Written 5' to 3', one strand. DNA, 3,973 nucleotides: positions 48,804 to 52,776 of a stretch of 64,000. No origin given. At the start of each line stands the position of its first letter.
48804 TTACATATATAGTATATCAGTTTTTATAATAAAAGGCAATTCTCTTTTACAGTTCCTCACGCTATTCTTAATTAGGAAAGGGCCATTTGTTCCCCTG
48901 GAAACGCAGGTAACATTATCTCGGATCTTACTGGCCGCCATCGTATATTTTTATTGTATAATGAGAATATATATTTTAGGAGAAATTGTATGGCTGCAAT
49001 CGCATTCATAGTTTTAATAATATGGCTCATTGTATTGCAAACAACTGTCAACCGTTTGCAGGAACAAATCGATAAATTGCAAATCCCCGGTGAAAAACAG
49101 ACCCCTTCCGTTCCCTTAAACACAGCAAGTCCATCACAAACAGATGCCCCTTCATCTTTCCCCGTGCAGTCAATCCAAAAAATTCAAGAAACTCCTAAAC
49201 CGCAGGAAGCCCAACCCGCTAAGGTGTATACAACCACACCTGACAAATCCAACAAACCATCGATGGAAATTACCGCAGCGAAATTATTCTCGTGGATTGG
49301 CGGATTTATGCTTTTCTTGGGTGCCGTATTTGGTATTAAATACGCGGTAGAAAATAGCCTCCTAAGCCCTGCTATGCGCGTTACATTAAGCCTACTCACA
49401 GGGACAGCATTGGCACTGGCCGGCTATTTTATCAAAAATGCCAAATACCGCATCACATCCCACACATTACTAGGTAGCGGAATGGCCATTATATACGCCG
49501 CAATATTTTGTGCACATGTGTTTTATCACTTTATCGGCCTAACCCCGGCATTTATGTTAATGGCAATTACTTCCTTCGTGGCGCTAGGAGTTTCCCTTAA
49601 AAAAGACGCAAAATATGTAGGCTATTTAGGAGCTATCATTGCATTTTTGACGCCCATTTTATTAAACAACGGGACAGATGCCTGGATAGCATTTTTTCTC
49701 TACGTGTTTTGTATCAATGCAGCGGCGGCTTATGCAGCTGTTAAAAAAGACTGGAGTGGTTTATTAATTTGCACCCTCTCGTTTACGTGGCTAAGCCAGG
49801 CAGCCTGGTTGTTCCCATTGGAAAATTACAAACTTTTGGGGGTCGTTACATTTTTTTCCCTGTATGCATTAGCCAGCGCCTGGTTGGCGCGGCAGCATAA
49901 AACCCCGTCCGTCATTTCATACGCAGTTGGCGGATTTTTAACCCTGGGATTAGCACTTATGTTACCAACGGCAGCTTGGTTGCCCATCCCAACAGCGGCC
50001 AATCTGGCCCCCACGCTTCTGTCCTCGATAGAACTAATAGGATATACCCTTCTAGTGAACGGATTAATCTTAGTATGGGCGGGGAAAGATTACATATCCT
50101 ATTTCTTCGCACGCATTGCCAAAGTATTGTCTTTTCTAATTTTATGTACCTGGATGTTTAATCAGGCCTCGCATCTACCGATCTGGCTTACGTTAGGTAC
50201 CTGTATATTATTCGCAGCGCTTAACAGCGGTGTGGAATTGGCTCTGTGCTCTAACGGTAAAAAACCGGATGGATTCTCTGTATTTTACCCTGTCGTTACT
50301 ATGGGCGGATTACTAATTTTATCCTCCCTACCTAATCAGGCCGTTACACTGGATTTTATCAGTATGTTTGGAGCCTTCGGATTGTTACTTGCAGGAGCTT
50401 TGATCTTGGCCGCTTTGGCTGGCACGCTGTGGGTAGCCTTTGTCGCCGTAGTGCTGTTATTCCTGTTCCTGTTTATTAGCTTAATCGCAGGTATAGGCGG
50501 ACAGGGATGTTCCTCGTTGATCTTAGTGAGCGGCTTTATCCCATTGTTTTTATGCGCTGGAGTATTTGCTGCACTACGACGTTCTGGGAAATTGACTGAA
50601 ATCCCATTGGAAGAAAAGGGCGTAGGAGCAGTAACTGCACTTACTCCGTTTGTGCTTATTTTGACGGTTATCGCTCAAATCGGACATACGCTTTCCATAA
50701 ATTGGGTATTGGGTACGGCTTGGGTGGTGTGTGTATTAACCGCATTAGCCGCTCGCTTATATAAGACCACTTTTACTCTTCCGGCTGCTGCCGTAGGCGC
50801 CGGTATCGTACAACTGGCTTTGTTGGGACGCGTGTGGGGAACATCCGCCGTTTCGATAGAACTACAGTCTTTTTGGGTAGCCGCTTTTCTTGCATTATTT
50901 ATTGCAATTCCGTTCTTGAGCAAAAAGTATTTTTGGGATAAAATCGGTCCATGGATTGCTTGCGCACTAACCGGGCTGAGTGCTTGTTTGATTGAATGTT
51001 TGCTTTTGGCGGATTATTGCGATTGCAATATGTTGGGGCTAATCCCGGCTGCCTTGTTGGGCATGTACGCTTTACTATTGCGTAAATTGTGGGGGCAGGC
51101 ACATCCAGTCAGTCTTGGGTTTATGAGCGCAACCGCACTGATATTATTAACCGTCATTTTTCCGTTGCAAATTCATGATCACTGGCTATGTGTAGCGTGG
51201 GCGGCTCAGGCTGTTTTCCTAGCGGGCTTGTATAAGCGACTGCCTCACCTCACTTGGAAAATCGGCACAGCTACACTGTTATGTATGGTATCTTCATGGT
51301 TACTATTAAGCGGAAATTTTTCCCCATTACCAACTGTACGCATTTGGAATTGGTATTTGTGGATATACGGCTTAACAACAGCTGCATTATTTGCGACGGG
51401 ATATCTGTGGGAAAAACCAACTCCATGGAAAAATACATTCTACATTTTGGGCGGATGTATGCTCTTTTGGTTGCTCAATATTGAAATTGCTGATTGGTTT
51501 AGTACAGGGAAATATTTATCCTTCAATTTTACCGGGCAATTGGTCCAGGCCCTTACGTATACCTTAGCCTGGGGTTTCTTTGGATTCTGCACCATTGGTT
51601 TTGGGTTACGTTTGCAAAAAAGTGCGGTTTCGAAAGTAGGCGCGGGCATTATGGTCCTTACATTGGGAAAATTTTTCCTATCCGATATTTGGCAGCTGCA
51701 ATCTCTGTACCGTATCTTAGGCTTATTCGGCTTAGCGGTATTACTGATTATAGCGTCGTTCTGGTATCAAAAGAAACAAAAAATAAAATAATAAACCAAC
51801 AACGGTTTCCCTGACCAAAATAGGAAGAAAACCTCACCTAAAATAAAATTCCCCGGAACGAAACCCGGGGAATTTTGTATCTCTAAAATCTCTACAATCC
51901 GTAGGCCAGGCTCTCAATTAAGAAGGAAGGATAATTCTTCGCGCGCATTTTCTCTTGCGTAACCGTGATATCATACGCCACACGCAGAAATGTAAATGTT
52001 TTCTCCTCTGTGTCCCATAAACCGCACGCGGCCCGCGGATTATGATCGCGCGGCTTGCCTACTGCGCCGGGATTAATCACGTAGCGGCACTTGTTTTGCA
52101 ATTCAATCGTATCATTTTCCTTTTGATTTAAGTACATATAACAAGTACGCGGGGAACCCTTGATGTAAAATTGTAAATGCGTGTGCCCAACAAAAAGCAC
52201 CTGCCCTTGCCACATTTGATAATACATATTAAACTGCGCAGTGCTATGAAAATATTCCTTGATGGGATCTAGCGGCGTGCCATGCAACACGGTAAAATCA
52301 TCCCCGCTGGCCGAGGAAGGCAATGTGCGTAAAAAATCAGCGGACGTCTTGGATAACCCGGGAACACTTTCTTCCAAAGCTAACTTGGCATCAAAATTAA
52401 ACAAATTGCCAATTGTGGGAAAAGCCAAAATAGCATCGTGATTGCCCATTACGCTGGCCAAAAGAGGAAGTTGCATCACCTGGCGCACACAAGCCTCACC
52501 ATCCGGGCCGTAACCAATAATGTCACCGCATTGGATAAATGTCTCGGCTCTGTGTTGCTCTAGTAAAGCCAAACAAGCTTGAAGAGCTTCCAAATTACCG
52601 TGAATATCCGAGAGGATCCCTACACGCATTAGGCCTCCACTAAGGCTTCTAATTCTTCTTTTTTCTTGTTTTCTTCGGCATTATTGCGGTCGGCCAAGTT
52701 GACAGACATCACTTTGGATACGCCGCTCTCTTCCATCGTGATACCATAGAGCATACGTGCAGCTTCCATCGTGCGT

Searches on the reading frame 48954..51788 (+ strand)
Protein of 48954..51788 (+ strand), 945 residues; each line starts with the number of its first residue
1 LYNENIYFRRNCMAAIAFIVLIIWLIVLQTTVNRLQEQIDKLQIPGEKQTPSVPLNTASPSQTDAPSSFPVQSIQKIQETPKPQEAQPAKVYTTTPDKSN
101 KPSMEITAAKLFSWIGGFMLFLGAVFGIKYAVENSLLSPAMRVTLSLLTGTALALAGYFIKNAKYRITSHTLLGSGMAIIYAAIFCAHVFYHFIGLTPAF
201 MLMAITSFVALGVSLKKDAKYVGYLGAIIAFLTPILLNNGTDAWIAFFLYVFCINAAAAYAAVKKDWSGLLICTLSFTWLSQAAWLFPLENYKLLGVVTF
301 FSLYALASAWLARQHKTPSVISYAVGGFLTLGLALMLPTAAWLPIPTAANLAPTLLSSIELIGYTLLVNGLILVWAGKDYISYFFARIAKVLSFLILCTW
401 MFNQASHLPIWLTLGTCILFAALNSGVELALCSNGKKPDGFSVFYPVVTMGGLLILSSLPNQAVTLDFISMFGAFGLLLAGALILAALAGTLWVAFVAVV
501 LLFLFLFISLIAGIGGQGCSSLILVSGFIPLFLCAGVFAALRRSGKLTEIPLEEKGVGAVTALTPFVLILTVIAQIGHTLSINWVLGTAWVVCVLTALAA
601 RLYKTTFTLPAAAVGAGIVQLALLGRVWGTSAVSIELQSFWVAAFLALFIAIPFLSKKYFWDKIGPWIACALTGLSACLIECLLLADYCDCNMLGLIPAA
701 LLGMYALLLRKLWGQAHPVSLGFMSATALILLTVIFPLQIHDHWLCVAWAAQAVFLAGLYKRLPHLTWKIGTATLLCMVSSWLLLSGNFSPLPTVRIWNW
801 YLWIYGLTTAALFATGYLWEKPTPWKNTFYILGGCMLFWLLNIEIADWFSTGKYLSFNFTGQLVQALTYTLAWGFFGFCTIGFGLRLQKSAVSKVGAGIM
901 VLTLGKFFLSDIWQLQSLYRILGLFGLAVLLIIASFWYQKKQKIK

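Call 23: search_protein_families(library=pfam, proteins=[window:48954-51788:+], max_evalue=0.001)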
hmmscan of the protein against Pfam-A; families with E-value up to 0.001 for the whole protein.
window:48954-51788:+ (945 aa): 1 family
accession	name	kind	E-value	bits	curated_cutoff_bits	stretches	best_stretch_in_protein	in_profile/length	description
PF10101.14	DUF2339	-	2.1e-50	172.7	33.6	1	110-940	3-658/659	Predicted membrane protein (DUF2339)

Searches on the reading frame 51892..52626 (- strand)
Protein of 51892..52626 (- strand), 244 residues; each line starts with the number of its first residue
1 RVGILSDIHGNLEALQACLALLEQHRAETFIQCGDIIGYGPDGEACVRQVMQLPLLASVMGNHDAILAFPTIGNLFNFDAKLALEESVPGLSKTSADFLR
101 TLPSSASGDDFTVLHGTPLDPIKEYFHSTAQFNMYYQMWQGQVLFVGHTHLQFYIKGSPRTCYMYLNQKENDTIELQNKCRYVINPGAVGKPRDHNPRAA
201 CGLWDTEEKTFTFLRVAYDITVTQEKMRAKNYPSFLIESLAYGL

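Call 23: search_protein_families(library=pfam, proteins=[window:51892-52626:-], max_evalue=0.001)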
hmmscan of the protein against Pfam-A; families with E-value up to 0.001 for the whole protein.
window:51892-52626:- (244 aa): 2 families
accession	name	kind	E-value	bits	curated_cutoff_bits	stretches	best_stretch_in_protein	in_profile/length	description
PF12850.12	Metallophos_2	-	2.4e-17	63.8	27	1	1-208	2-153/154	Calcineurin-like phosphoesterase superfamily domain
PF00149.33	Metallophos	-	1.2e-15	58.9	21.5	1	1-184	2-184/191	Calcineurin-like phosphoesterase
